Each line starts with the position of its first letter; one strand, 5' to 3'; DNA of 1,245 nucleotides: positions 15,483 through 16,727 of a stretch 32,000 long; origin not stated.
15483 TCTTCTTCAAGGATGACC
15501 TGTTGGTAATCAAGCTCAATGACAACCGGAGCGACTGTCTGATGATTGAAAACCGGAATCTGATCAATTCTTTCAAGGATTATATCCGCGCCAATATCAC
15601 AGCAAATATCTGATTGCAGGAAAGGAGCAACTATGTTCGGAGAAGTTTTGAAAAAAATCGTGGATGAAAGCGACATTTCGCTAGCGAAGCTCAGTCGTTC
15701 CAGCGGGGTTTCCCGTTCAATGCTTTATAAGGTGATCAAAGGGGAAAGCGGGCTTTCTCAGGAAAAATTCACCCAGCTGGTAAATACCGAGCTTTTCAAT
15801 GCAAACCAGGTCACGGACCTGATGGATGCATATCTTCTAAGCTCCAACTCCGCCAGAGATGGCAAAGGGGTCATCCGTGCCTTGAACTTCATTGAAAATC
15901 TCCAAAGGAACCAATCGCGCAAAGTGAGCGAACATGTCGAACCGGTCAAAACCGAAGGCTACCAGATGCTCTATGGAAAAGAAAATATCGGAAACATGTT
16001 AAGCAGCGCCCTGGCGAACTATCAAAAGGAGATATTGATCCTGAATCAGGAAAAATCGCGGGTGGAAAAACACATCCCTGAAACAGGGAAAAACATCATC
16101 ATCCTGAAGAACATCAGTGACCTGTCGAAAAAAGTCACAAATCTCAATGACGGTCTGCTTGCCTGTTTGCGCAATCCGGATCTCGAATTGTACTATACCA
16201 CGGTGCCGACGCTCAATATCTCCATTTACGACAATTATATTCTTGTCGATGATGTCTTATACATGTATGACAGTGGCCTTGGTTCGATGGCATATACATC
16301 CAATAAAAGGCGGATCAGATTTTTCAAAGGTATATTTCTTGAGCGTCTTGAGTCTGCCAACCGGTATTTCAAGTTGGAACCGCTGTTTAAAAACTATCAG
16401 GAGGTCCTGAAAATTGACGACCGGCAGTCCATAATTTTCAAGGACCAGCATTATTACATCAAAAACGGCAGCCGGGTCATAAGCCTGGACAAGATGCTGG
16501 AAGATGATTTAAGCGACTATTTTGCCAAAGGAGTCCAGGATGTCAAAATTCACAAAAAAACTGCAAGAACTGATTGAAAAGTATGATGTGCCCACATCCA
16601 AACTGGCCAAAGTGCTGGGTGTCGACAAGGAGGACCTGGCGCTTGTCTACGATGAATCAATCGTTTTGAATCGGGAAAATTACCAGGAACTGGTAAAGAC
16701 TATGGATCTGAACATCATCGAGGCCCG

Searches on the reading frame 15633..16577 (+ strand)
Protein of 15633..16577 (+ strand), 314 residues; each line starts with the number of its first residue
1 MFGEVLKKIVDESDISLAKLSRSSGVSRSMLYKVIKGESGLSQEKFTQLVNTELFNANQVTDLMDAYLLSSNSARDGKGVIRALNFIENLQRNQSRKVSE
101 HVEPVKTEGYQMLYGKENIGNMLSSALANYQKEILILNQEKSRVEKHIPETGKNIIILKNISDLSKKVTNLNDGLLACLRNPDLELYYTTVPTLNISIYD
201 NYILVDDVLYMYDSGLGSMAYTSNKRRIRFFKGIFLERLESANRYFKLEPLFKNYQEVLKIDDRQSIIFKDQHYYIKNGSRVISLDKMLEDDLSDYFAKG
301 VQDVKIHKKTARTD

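Call 3: search_protein_families(library=pfam, proteins=[window:15633-16577:+], max_evalue=1)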
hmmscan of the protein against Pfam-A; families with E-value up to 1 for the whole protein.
window:15633-16577:+ (314 aa): 4 families
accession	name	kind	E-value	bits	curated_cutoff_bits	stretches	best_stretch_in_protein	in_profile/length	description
PF01381.28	HTH_3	-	9.5e-05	22.8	23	1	6-50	1-45/55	Helix-turn-helix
PF19776.5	DUF6262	-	0.014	16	29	1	11-33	30-52/110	Family of unknown function (DUF6262)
PF13443.12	HTH_26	-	0.014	16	22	1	6-39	2-35/63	Cro/C1-type HTH DNA-binding domain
PF25210.1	Kelch_FKB95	-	0.028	14.5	70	1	196-242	170-215/268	FKB95, Kelch-repeats domain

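Call 4: search_protein_families(library=ncbifam, proteins=[window:15633-16577:+], max_evalue=1)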
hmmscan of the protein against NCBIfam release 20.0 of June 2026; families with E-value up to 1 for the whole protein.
window:15633-16577:+ (314 aa): 4 families
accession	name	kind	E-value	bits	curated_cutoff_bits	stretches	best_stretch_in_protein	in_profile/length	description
NF003162.0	PRK04140.1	equivalog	0.00012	21.2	263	1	3-166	128-269/317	transcriptional regulator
TIGR02607.1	antidote_HigA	equivalog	0.026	14.4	47.7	1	3-44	8-50/81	HigA family addiction module antitoxin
NF012198.0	MarA_TF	equivalog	0.063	13.4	250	1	12-46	23-57/124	MDR efflux pump AcrAB transcriptional activator MarA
NF008564.0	PRK11511.1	equivalog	0.065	13.4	202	1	12-46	23-57/127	MDR efflux pump AcrAB transcriptional activator MarA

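Call 83: search_protein_families(library=padloc, proteins=[window:15633-16577:+], max_evalue=0.1)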
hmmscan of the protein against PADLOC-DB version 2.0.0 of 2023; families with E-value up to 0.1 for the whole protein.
window:15633-16577:+ (314 aa): 1 family
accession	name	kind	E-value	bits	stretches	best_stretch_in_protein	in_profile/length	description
PDLC04142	capH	-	0.032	13.3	0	2-55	7-59/103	capH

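Call 84: search_protein_families(library=phrogs, proteins=[window:15633-16577:+], max_evalue=0.1)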
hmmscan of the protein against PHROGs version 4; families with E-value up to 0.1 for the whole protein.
window:15633-16577:+ (314 aa): 6 families
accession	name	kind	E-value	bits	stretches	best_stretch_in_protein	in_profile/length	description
phrog_32768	-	unknown function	0.001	18.9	1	2-50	10-58/446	-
phrog_1381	-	moron, auxiliary metabolic gene and host takeover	0.0065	16.8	1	2-69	13-81/264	plasmid antitoxin with HTH domain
phrog_8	-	transcription regulation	0.021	15.3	1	1-44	76-119/346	transcriptional regulator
phrog_2967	-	transcription regulation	0.024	15.2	1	2-51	11-60/225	transcriptional regulator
phrog_4779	-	transcription regulation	0.072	14.6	0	2-61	3-63/98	transcriptional regulator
phrog_4268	-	transcription regulation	0.078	14.2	0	17-39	49-71/96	transcriptional repressor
